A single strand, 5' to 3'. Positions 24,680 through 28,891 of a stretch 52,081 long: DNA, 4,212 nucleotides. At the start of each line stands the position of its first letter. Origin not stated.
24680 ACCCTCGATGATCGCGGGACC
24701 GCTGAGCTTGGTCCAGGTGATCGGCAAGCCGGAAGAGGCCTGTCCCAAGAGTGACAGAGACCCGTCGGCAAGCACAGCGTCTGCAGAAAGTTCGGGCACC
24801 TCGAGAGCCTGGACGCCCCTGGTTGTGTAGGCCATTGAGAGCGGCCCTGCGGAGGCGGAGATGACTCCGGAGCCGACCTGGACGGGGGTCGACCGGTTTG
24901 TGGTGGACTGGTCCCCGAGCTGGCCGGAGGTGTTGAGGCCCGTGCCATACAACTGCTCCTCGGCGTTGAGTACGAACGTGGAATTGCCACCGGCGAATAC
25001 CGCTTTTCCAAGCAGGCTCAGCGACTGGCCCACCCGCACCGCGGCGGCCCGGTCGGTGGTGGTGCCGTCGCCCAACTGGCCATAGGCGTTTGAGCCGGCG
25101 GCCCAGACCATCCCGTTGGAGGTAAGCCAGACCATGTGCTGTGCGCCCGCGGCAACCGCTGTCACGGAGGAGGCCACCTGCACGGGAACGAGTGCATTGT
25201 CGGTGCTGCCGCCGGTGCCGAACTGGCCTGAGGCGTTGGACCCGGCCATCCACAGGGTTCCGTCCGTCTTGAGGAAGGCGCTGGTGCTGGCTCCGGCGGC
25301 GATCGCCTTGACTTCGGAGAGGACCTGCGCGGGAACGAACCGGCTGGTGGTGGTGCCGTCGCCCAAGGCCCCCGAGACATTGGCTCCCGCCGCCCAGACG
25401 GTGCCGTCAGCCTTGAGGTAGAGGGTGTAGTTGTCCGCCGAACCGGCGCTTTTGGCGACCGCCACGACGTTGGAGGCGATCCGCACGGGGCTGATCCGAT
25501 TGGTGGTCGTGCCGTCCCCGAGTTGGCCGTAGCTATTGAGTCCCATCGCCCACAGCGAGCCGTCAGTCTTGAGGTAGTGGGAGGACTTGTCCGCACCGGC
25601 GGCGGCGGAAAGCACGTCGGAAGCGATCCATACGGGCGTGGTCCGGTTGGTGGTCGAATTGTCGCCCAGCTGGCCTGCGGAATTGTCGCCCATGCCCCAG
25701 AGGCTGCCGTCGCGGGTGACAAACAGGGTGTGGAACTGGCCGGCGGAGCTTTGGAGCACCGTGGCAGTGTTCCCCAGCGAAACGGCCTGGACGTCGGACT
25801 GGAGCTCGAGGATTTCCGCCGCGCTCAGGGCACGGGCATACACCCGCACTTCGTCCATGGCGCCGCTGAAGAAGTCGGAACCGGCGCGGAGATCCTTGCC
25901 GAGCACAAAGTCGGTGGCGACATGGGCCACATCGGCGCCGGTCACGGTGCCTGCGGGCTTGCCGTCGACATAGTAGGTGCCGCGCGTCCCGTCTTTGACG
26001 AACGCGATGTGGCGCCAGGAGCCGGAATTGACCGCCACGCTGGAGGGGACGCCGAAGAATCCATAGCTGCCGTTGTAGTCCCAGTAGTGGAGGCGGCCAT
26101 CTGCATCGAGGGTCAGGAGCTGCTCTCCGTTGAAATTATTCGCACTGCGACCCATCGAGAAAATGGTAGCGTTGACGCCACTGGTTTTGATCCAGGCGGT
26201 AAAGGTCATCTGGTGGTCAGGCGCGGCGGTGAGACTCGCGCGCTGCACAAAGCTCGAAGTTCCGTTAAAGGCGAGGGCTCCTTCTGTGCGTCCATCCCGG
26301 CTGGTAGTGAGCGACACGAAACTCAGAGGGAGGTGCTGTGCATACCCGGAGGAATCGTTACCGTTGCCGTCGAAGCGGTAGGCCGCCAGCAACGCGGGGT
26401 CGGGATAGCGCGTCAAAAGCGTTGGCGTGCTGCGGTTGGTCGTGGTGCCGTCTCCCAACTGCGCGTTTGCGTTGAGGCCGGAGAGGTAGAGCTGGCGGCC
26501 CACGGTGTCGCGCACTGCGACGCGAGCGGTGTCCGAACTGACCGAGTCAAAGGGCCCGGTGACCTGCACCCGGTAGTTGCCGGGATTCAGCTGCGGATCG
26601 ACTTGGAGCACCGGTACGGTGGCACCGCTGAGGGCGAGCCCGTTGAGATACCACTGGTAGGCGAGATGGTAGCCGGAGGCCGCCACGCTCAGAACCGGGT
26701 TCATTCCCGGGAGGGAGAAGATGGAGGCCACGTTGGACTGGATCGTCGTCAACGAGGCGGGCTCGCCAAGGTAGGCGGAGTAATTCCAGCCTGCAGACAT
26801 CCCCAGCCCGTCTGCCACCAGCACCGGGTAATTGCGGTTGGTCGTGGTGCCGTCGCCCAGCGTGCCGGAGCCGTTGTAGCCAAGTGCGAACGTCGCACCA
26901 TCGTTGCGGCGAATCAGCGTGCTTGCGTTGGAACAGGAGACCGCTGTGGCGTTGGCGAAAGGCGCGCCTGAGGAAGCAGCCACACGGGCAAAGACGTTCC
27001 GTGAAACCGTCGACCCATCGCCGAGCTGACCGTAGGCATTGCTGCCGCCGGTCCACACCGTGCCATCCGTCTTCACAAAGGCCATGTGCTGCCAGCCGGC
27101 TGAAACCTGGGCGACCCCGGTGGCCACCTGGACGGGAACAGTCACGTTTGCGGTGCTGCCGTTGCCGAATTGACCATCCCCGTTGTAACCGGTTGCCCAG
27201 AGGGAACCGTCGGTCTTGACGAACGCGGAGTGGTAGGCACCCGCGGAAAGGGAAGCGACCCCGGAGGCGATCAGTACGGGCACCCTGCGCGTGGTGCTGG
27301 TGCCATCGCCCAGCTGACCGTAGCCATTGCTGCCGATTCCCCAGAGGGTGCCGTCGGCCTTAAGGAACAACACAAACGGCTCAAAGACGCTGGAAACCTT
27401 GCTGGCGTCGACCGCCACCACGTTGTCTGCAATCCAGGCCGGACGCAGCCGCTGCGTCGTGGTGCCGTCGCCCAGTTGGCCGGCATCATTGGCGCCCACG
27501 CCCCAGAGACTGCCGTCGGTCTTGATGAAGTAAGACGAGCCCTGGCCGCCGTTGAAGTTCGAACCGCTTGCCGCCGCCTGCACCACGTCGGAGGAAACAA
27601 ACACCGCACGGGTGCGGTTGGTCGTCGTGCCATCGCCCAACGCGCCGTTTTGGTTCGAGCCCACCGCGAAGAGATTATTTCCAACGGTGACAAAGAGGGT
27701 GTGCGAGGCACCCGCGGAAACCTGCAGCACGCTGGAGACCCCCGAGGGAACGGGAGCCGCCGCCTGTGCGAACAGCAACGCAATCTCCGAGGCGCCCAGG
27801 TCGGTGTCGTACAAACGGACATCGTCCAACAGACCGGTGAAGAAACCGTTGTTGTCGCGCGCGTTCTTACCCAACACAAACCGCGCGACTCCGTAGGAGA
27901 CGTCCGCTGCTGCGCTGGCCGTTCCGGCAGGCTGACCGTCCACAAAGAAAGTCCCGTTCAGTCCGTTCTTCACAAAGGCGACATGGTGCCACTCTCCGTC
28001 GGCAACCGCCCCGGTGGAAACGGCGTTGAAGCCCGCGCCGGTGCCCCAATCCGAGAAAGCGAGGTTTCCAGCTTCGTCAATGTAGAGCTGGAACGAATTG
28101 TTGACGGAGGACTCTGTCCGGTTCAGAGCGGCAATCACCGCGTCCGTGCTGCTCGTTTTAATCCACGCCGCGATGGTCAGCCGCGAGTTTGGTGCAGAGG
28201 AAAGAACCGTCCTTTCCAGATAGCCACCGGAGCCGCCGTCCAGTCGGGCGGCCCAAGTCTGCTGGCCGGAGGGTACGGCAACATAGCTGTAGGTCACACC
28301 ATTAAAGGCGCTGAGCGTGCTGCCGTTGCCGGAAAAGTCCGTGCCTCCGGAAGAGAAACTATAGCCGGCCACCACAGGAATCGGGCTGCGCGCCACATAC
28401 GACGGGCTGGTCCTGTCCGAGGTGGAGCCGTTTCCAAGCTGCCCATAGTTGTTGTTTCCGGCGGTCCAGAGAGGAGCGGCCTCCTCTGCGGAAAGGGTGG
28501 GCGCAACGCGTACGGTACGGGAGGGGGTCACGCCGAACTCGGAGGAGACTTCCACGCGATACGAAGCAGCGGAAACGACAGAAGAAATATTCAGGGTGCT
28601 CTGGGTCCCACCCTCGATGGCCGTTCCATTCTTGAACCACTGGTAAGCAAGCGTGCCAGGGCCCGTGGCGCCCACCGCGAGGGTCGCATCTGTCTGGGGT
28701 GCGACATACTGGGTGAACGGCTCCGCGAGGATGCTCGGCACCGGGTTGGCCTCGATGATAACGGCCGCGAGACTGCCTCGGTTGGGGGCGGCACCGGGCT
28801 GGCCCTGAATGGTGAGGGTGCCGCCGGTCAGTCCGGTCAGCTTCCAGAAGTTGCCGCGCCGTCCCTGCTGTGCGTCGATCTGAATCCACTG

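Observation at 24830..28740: Duplicated ~1.97-kb module in which a LamG domain is nested inside an RCC1 propeller after the first blade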

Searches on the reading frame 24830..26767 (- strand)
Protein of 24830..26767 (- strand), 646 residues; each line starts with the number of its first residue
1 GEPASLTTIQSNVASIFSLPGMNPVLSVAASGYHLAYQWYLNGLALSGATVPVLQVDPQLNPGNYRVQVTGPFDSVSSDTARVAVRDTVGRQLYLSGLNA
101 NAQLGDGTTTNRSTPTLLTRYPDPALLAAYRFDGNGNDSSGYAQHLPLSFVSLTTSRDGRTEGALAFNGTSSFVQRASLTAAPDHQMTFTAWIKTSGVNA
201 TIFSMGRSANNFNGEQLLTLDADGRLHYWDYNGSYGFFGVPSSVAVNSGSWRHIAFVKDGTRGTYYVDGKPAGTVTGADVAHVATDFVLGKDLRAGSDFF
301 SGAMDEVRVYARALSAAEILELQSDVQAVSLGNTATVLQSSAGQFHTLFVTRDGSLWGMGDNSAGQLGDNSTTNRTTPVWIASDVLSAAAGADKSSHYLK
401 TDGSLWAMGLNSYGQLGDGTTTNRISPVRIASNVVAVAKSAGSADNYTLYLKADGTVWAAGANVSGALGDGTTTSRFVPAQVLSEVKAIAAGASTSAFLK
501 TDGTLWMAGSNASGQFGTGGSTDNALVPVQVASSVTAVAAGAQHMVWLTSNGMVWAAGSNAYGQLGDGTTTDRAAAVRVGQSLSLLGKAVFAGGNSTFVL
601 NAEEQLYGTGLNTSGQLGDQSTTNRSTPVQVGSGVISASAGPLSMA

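Call 6: search_protein_families(library=pfam, proteins=[window:24830-26767:-], max_evalue=0.1)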
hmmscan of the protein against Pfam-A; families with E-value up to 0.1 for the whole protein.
window:24830-26767:- (646 aa): 8 families
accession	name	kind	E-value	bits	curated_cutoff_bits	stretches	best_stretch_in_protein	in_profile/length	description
PF25390.1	WD40_RLD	-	1.4e-65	222.4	150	2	446-641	41-254/363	RCC1-like domain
PF00415.24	RCC1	-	1.9e-49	166.4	21.7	7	402-438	1-41/50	Regulator of chromosome condensation (RCC1) repeat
PF13540.12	RCC1_2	-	6.5e-38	128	22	6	535-564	1-30/30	Regulator of chromosome condensation (RCC1) repeat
PF13385.13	Laminin_G_3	-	3e-27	96.1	27.6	1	169-319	2-150/151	Concanavalin A-like lectin/glucanases superfamily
PF25384.1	Alsin_RLD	-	1.1e-05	25.3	100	1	535-622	222-312/405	Alsin RCC1-like domain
PF02210.31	Laminin_G_2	-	0.001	20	22.9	1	194-309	2-123/126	Laminin G domain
PF06832.18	BiPBP_C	-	0.022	15.1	26.8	0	24-70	33-79/90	Penicillin-Binding Protein C-terminus Family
PF07494.17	Reg_prop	-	0.026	15.2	20.4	0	343-357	5-19/24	Two component regulator propeller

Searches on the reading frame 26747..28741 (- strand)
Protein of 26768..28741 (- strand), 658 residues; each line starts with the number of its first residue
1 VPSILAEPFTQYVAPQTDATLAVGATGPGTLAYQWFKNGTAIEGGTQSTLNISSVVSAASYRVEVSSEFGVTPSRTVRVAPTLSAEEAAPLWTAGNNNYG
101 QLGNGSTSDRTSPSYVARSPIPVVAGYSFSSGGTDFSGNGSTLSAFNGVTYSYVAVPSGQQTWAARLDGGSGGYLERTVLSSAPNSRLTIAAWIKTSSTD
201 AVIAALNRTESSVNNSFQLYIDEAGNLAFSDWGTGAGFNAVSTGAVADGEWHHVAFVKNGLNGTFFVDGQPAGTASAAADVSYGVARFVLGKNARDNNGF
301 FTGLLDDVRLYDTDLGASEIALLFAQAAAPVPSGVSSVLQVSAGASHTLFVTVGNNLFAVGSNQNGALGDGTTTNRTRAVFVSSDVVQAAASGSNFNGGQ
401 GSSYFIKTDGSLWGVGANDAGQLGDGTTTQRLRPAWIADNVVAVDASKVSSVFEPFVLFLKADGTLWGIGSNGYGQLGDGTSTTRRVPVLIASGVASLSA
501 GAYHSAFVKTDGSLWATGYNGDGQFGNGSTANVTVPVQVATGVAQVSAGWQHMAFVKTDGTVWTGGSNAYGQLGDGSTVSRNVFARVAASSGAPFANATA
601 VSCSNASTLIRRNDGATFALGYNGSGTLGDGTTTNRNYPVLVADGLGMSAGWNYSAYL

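Call 6: search_protein_families(library=pfam, proteins=[window:26768-28741:-], max_evalue=0.1)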
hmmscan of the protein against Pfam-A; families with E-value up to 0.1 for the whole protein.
window:26768-28741:- (658 aa): 10 families
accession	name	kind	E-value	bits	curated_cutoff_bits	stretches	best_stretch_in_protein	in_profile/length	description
PF25390.1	WD40_RLD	-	4.8e-62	210.8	150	2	333-655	29-361/363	RCC1-like domain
PF00415.24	RCC1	-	3.6e-49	165.5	21.7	7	463-508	1-50/50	Regulator of chromosome condensation (RCC1) repeat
PF13540.12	RCC1_2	-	2.8e-29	100.5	22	4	495-524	1-30/30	Regulator of chromosome condensation (RCC1) repeat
PF13385.13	Laminin_G_3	-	5.2e-28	98.5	27.6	1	171-321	3-151/151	Concanavalin A-like lectin/glucanases superfamily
PF02210.31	Laminin_G_2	-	7.8e-08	33.3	22.9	1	195-310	2-123/126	Laminin G domain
PF13927.12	Ig_3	-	0.00038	21.3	30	1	2-62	2-73/78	Immunoglobulin domain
PF25384.1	Alsin_RLD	-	0.00041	20.2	100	0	466-569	244-348/405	Alsin RCC1-like domain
PF22925.3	TS_C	-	0.011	15.8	27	1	237-316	118-200/202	Trans-sialidase, C-terminal domain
PF20327.3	DUF6622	-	0.035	14.5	27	0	228-283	58-112/183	Family of unknown function (DUF6622)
PF00054.30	Laminin_G_1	-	0.066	13.9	24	0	240-276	44-82/131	Laminin G domain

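Call 12: find_homologous_proteins(query=window:26747-28486:-, max_evalue=1e-10)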
Query window:26747-28486:- (580 aa): 7760 proteins with E <= 1e-10 among 8000 candidates; the best 120 are listed.
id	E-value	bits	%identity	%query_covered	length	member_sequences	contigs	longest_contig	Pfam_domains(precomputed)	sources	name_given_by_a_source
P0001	1.8e-222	758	45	59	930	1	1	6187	PF09479.17,PF00415.25,PF00656.28,PF18998.7,PF13540.13,PF25384.2,PF25390.2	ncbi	-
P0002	6.4e-189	647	41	60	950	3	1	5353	PF00415.25,PF13540.13,PF25384.2,PF27162.1,PF25390.2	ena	-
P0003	5.7e-185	634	41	53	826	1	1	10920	PF00415.25,PF13540.13,PF14517.13,PF25384.2,PF25390.2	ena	-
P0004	6.1e-185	634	43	59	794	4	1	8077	PF27112.1,PF07679.23,PF13895.13,PF00415.25,PF13927.13,PF00047.32,PF13540.13,PF25384.2,PF25390.2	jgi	-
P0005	6.4e-169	581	39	56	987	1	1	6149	PF00415.25,PF13540.13,PF25384.2,PF25390.2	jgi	-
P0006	3.1e-161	556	37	54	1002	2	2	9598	PF00415.25,PF13540.13,PF25384.2,PF18884.6,PF25390.2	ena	-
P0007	1.9e-158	547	40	55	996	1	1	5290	PF07494.18,PF00415.25,PF13540.13,PF25384.2,PF25390.2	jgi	-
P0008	9.9e-157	541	39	53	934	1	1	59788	PF02369.23,PF00415.25,PF16640.12,PF13540.13,PF25384.2,PF25390.2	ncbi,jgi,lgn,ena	jgi:alpha-tubulin suppressor-like RCC1 family protein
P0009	5.8e-147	509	38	55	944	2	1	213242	PF00415.25,PF13540.13,PF25384.2,PF25390.2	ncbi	ncbi:MAG: RCC1 repeat-containing protein [Armatimonadota bacterium]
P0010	4.4e-146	506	36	53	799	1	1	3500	PF00415.25,PF13540.13,PF25384.2,PF25390.2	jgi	jgi:alpha-tubulin suppressor-like RCC1 family protein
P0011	2.1e-143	497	40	52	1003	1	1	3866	PF00415.25,PF13540.13,PF25384.2,PF25390.2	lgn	-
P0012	1.7e-142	494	38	57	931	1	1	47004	PF00415.25,PF07312.17,PF13540.13,PF25384.2,PF25390.2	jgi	jgi:alpha-tubulin suppressor-like RCC1 family protein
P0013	1.3e-140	488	36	53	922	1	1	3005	PF00415.25,PF13540.13,PF25384.2,PF27162.1,PF25390.2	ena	-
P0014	3.8e-139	483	45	44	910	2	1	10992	PF00415.25,PF13540.13,PF25384.2,PF25390.2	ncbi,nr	ncbi:MAG: hypothetical protein H7067_03640 [Burkholderiales bacterium]|nr:hypothetical protein [Opit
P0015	1.8e-137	478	39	49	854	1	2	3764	PF00415.25,PF13540.13,PF25384.2,PF25390.2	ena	-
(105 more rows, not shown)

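Call 25: find_homologous_proteins(query=window:26747-28486:-, region=1-250, max_evalue=0.00001)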
Query window:26747-28486:-, residues 1-250 (250 aa): 107 proteins with E <= 0.00001 among 8000 candidates.
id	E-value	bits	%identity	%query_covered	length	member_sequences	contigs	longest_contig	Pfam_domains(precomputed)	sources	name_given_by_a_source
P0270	8.1e-48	181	70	49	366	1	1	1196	PF00408.27,PF13385.14,PF02880.23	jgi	jgi:phosphoglucomutase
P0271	1.3e-28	118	35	56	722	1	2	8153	PF22925.4,PF07953.21,PF13385.14,PF02210.32,PF00054.31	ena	-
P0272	2.0e-25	108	32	78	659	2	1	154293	PF22925.4,PF07953.21,PF13385.14,PF02210.32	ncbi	ncbi:MAG: LamG domain-containing protein [bacterium]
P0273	9.8e-25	106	34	56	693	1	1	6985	PF22925.4,PF07953.21,PF00354.25,PF13385.14,PF02973.23,PF02210.32,PF00054.31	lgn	-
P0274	9.4e-24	102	27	84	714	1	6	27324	PF22925.4,PF00354.25,PF13385.14,PF02973.23,PF02210.32,PF00054.31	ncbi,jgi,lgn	-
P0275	1.1e-23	102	95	23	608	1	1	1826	PF12951.14,PF13927.13,PF05345.19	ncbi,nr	ncbi:MAG: putative Ig domain-containing protein, partial [Chthoniobacterales bacterium]|nr:putative 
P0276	2.3e-20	91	32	55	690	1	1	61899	PF07953.21,PF00354.25,PF13385.14,PF02210.32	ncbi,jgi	ncbi:MAG: hypothetical protein RLZZ347_262 [Candidatus Parcubacteria bacterium]|jgi:hypothetical pro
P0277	3.9e-19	87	50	17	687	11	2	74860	PF00415.25,PF13540.13,PF25384.2,PF25390.2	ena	-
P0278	2.5e-18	85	32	59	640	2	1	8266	PF07953.21,PF13385.14,PF02210.32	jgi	jgi:hypothetical protein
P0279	8.2e-18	83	39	59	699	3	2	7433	PF13582.13,PF17963.8,PF13688.13,PF17892.8,PF13385.14,PF02210.32,PF13583.12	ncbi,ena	-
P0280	1.1e-17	83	30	55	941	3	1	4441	PF07953.21,PF13385.14,PF02210.32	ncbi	ncbi:MAG: LamG domain-containing protein, partial [Planctomycetota bacterium]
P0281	1.2e-17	83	30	76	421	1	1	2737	PF22925.4,PF07953.21,PF13385.14,PF02210.32,PF00054.31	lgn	-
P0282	1.3e-17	82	29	81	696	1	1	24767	PF13385.14,PF02210.32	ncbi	-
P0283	1.5e-17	82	32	76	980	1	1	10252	PF17957.8,PF13385.14,PF02210.32,PF16656.12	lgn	-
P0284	2.0e-17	82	30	56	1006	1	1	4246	PF13385.14,PF02973.23,PF02210.32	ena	-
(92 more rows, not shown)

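Call 59: predict_structure(alignment_id=A3)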
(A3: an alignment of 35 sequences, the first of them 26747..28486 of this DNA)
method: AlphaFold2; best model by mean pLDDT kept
length: 580 residues; sequences in the alignment: 35
mean_pLDDT: 79.5   pTM: 0.67
mean pLDDT of the five models: 79.5, 79.3, 78.9, 77.0, 75.9
residues with pLDDT >= 90: 249; 70-90: 182; 50-70: 90; < 50: 59
segments of 3 or more residues with pLDDT < 50: 1-3, 45-87, 243-250
pLDDT, mean of each block of 10 residues (from residue 1): 70 88 87 55 48 39 28 30 40 59 79 70 66 81 73 73 77 86 86 71 64 60 74 69 39 82 86 89 85 81 88 78 95 93 90 97 78 98 97 97 98 96 98 97 97 98 96 97 96 96 83 93 93 94 93 90 83 67
secondary structure, 60 per line:
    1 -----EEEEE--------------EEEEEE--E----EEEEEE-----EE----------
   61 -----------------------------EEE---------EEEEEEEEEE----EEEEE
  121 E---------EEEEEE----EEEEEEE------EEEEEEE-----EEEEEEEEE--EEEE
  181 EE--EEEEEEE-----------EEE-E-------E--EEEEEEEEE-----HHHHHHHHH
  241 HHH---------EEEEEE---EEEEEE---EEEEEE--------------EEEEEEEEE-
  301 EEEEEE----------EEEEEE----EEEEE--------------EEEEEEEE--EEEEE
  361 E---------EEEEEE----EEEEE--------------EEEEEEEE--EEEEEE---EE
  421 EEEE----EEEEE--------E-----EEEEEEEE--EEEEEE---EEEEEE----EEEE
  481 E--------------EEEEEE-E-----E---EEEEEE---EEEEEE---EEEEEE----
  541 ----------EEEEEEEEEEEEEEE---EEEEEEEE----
elements in order: E6-10 E25-30 E38-43 E90-92 E102-111 E116-121 E131-136 E141-147 E154-160 E166-174 E177-182 E185-191 E203-205 E218-226 H232-243 E253-258 E262-267 E271-276 E291-299 E301-306 E317-322 E327-331 E346-353 E356-361 E371-376 E381-385 E400-407 E410-415 E419-424 E429-433 E448-455 E458-463 E467-472 E477-481 E496-501 E513-518 E522-527 E531-536 E551-565 E569-576

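Call 62: fold_search(model_id=the predicted structure, library=pdb)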
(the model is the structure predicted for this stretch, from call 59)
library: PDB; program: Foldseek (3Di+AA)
matches with E <= 10: 1787; with E <= 0.001: 850
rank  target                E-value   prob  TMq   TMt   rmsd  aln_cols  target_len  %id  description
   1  4d9s_A                4.7e-29  1.00  0.49  0.73   2.5       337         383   26  Crystal structure of Arabidopsis thaliana UVR8 (UV Resistance locus 8) (released 2012-04-04)
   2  4dnv_B                5.8e-29  1.00  0.49  0.76   2.7       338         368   25  Crystal structure of the W285F mutant of UVB-resistance protein UVR8 (released 2012-03-07)
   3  4dnw_A                6.8e-29  1.00  0.49  0.76   2.7       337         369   25  Crystal structure of UVB-resistance protein UVR8 (released 2012-03-07)
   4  4dnu                  1.2e-28  1.00  0.49  0.76   2.5       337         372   25  Crystal structure of the W285A mutant of UVB-resistance protein UVR8 (released 2012-03-07)
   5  6xzl                  1.6e-28  1.00  0.47  0.73  12.1       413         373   22  Arabidopsis UV-B photoreceptor UVR8 mutant D96N D107N (released 2021-01-13)
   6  4nc4_A                1.7e-28  1.00  0.49  0.76   2.4       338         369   25  Crystal structure of photoreceptor AtUVR8 mutant W285F and light-induced structural changes at 120K (released 2016-10-26)
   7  4dnw_B                3.0e-28  1.00  0.49  0.75   2.4       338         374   25  Crystal structure of UVB-resistance protein UVR8 (released 2012-03-07)
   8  4d9s_B                1.0e-27  1.00  0.47  0.70   2.6       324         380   25  Crystal structure of Arabidopsis thaliana UVR8 (UV Resistance locus 8) (released 2012-04-04)
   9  7q40_A                1.2e-27  1.00  0.49  0.76   2.7       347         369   24  Crystal structure of RCC1-Like domain 2 of ubiquitin ligase HERC2 (released 2022-11-16)
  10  3kci                  1.4e-27  1.00  0.49  0.77   3.0       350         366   23  The third RLD domain of HERC2 (released 2009-11-03)
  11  6xzm_A                1.8e-27  1.00  0.47  0.74  12.2       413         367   22  Arabidopsis UV-B photoreceptor UVR8 mutant D96N D107N W285A (released 2021-01-13)
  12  6dd7_A                2.1e-27  1.00  0.49  0.76   2.7       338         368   25  Crystal structure of plant UVB photoreceptor UVR8 from in situ serial Laue diffraction (released 2018-07-18)
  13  6xzn_A                2.1e-27  1.00  0.41  0.63   5.7       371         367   23  Arabidopsis UV-B photoreceptor UVR8 mutant G101S W285A (released 2021-01-13)
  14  4dnv_A                2.5e-27  1.00  0.48  0.74   2.0       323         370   25  Crystal structure of the W285F mutant of UVB-resistance protein UVR8 (released 2012-03-07)
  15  7q41_C                2.5e-27  1.00  0.49  0.76   3.0       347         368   24  Crystal structure of RCC1-Like domain 2 of ubiquitin ligase HERC2 in complex with DXDKDED motif of ubiquitin-protein l (released 2022-11-16)
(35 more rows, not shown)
